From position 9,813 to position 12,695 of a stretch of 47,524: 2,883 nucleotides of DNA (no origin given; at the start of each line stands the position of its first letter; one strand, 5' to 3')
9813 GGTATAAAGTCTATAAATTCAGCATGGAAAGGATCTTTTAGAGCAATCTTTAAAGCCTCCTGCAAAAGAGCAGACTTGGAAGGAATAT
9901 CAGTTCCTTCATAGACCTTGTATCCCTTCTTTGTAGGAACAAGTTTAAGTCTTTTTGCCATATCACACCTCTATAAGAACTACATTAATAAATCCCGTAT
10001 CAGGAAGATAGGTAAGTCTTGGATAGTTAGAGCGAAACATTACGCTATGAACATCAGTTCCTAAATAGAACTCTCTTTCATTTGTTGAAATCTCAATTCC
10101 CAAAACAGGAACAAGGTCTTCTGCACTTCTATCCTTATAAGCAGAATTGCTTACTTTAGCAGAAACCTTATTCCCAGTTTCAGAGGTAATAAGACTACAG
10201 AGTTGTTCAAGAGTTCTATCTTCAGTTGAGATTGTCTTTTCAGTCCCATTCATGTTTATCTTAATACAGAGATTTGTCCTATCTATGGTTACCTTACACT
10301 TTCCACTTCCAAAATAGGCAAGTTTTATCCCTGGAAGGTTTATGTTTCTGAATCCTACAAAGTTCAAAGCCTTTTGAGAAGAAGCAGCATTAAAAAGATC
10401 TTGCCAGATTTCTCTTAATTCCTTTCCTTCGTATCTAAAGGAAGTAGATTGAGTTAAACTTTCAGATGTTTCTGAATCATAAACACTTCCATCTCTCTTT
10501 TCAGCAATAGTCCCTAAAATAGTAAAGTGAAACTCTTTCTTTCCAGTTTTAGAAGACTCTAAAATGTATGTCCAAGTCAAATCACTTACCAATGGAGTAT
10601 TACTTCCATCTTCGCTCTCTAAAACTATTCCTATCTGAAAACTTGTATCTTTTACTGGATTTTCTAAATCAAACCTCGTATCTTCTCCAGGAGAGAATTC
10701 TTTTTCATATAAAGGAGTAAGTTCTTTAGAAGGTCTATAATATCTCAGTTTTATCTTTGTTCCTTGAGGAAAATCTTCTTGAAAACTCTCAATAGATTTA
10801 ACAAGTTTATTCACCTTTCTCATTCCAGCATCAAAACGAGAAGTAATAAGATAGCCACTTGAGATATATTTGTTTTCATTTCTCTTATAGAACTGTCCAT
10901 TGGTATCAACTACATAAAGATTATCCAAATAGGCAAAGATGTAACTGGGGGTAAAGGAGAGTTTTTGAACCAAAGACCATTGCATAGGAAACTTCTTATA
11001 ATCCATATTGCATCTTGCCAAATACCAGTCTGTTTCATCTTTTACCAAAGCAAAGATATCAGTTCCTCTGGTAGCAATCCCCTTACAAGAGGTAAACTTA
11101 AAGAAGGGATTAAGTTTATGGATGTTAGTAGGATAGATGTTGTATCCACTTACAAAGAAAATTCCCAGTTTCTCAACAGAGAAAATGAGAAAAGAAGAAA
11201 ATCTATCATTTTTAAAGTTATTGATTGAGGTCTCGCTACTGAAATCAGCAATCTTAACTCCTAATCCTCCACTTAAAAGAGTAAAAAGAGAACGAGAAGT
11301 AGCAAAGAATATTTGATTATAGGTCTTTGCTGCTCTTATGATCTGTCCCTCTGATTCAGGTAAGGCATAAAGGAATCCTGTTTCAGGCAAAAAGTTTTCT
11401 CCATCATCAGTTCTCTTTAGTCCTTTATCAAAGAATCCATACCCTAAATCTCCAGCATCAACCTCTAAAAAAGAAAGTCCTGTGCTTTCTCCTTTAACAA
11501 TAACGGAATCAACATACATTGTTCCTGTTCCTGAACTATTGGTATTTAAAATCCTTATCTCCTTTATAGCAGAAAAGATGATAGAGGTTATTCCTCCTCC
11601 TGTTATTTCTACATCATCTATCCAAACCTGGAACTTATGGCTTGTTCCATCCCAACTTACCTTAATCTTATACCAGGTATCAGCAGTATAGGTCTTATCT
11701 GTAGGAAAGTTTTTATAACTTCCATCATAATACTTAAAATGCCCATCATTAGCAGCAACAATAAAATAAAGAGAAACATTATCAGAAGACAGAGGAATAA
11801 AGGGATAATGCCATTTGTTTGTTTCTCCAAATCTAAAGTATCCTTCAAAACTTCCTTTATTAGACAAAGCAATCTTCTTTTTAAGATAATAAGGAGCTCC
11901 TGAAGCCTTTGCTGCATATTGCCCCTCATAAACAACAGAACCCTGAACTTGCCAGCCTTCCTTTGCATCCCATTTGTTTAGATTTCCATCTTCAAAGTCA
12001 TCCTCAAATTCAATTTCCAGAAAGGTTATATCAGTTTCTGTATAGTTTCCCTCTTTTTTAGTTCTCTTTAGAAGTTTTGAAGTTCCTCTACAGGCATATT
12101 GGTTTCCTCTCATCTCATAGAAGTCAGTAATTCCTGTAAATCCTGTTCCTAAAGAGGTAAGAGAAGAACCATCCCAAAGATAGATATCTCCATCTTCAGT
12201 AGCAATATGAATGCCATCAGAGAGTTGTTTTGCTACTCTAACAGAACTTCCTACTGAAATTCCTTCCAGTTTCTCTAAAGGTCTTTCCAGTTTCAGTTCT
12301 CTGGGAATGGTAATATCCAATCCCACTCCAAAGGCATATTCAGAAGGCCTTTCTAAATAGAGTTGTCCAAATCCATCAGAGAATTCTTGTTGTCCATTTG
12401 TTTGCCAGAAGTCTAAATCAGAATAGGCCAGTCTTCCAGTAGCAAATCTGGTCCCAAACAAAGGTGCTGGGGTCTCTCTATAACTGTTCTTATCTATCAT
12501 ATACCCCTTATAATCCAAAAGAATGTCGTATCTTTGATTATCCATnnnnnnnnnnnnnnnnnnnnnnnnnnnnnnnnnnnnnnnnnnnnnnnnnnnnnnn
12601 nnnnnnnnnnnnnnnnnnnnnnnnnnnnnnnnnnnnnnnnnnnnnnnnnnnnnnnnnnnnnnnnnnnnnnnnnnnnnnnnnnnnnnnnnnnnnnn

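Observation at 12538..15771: Complete ATP-dependent DNA ligase fused behind an ASCH-like domain and a ~560-aa portal-sized domain, inside the virion operon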

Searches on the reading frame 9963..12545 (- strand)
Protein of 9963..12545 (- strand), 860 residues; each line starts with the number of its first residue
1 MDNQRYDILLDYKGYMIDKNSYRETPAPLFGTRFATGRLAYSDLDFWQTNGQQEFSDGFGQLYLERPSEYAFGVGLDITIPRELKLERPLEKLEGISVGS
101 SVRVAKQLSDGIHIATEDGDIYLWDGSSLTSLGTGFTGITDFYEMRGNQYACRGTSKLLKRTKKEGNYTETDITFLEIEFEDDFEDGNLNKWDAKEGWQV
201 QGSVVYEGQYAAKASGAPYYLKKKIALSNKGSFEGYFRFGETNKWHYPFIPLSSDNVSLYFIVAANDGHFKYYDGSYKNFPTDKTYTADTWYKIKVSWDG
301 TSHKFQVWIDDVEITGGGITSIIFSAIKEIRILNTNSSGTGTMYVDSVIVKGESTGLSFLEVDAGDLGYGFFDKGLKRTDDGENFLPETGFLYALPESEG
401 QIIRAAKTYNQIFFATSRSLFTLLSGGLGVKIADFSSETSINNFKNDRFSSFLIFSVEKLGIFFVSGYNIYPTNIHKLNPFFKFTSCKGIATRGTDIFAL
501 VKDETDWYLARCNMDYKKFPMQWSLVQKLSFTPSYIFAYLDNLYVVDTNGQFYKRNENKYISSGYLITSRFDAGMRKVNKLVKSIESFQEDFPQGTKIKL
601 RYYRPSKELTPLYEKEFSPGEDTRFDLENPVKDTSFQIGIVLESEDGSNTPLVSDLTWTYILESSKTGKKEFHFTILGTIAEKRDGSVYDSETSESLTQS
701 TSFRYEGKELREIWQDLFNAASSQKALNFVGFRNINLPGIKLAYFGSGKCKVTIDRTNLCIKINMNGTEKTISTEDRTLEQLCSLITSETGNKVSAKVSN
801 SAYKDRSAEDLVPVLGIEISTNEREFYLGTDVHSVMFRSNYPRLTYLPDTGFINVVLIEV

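Call 6: search_protein_families(library=phrogs, proteins=[window:9963-12545:-], max_evalue=0.01)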
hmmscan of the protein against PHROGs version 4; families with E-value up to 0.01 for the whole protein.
window:9963-12545:- (860 aa): 0 families

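Call 7: search_protein_families(library=pfam, proteins=[window:9963-12545:-], max_evalue=0.01)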
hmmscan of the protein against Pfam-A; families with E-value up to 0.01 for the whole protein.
window:9963-12545:- (860 aa): 0 families

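Call 62: search_protein_families(library=ncbifam, proteins=[window:9963-12545:-], max_evalue=1)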
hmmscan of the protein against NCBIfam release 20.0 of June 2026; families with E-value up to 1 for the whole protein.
window:9963-12545:- (860 aa): 0 families

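Call 87: search_dna_similar(query=window:9963-12545:-, collection=phages, mode=protein, max_rows=10, max_evalue=0.001)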
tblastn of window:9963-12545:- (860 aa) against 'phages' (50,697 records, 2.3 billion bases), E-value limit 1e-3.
No match.
